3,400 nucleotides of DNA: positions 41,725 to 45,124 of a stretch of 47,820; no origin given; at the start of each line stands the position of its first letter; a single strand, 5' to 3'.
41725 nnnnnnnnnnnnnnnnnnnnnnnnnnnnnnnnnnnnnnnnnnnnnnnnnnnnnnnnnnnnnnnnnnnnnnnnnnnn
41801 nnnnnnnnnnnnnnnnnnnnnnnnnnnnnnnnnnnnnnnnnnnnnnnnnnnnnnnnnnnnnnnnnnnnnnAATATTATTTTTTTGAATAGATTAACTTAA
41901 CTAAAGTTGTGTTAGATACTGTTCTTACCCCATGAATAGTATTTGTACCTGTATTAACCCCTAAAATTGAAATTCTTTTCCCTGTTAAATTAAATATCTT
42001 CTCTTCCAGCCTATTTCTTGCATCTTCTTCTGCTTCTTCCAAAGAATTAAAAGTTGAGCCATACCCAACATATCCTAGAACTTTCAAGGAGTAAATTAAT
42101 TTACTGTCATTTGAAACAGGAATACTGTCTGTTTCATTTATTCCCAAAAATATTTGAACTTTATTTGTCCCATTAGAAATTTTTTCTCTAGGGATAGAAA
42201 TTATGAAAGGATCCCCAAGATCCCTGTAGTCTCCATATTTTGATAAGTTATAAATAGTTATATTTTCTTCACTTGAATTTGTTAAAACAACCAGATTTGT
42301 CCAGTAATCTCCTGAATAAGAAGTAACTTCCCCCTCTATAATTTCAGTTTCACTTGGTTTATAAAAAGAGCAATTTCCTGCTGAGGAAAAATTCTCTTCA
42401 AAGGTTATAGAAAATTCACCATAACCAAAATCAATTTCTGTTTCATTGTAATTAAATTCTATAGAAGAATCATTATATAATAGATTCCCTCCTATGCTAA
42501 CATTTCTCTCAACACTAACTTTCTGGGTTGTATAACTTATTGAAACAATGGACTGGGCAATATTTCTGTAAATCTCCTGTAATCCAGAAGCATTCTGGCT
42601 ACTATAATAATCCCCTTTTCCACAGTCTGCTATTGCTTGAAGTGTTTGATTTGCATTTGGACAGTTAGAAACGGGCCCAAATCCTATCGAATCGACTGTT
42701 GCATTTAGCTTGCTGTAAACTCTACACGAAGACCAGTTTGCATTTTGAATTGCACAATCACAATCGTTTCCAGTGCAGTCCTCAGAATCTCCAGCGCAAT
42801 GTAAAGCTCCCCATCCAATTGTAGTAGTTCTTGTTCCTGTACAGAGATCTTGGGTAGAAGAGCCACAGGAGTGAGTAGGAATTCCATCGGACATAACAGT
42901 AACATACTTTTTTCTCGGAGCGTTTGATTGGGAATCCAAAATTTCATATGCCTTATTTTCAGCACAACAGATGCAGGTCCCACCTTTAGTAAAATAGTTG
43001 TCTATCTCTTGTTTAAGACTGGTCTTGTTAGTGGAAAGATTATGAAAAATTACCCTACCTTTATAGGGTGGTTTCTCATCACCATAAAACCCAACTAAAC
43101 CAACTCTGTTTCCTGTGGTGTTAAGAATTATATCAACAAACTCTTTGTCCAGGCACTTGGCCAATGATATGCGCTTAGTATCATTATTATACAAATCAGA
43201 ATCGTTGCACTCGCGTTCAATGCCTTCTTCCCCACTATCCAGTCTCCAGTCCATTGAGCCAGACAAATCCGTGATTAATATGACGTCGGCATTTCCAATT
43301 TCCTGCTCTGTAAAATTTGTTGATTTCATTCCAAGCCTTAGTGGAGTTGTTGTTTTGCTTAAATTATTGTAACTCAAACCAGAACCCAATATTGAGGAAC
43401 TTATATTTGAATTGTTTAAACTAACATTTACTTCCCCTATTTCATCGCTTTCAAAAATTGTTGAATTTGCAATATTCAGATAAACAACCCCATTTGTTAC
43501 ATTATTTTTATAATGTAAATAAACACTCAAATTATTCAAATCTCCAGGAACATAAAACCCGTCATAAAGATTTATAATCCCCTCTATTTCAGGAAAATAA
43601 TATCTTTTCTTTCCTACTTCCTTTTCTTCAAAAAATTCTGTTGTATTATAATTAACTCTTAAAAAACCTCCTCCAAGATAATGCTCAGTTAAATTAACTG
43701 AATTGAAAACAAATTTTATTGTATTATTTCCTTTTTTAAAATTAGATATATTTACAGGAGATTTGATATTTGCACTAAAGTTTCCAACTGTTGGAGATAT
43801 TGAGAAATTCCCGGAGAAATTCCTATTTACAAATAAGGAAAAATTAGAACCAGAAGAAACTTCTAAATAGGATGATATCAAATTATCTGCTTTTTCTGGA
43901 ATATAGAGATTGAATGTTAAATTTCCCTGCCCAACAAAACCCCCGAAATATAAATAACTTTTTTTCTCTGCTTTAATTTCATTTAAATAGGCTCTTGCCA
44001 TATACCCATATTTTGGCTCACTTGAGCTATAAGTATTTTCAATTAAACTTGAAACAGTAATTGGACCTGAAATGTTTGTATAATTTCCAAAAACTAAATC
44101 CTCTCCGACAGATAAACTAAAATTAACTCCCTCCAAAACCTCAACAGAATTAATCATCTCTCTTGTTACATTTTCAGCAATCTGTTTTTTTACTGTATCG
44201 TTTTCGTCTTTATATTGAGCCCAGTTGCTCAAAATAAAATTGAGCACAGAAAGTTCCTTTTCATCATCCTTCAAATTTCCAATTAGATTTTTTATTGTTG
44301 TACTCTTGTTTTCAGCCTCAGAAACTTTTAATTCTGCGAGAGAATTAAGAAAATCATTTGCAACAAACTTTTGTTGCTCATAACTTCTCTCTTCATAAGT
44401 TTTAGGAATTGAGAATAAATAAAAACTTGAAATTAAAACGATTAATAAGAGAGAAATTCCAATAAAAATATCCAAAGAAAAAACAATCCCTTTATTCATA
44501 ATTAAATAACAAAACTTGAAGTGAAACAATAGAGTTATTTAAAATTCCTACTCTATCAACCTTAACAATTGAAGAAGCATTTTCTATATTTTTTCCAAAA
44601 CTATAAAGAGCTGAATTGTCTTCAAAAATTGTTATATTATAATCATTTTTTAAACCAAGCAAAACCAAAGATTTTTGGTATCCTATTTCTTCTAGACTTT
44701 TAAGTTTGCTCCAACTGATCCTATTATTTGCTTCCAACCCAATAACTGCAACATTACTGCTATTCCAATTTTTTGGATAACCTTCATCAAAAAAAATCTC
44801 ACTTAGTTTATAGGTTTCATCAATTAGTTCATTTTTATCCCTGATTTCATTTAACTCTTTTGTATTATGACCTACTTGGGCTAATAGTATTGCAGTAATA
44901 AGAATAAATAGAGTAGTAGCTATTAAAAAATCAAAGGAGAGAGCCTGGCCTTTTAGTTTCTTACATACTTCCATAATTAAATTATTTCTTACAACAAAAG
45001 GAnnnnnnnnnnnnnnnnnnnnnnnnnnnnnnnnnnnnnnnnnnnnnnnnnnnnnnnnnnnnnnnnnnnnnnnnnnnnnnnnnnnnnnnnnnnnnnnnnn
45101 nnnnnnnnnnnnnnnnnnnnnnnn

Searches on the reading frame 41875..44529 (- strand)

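Call 9: search_protein_families(library=pfam, proteins=[window:41875-44529:-], max_evalue=0.001)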
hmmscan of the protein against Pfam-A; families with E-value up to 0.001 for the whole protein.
window:41875-44529:- (884 aa): 0 families

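Call 46: search_protein_families(library=pfam, proteins=[window:41875-44529:-], max_evalue=1)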
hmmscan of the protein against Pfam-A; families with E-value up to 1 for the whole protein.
window:41875-44529:- (884 aa): 0 families

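Call 50: search_protein_families(library=ncbifam, proteins=[window:41875-44529:-], max_evalue=0.1)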
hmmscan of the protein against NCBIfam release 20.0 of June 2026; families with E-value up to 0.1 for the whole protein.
window:41875-44529:- (884 aa): 1 family
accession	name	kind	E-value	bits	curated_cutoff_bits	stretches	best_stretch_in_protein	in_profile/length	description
NF010238.0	PRK13685.1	subfamily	0.056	12.5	432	0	623-669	260-303/335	hypothetical protein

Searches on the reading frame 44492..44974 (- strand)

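Call 9: search_protein_families(library=pfam, proteins=[window:44492-44974:-], max_evalue=0.001)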
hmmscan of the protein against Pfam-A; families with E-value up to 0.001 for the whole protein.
window:44492-44974:- (160 aa): 0 families

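Call 46: search_protein_families(library=pfam, proteins=[window:44492-44974:-], max_evalue=1)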
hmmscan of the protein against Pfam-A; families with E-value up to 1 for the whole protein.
window:44492-44974:- (160 aa): 1 family
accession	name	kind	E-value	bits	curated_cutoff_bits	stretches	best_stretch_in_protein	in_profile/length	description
PF11773.13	ComGE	-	0.041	14.2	25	1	16-51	5-40/82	Competence system putative prepilin ComGE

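Call 50: search_protein_families(library=ncbifam, proteins=[window:44492-44974:-], max_evalue=0.1)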
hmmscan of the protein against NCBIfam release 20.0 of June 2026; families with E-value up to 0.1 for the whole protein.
window:44492-44974:- (160 aa): 1 family
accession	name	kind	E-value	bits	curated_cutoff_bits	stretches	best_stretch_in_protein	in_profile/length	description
NF041013.1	T4P_ComGE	equivalog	0.00052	20.1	49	1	14-51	9-46/83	competence type IV pilus minor pilin ComGE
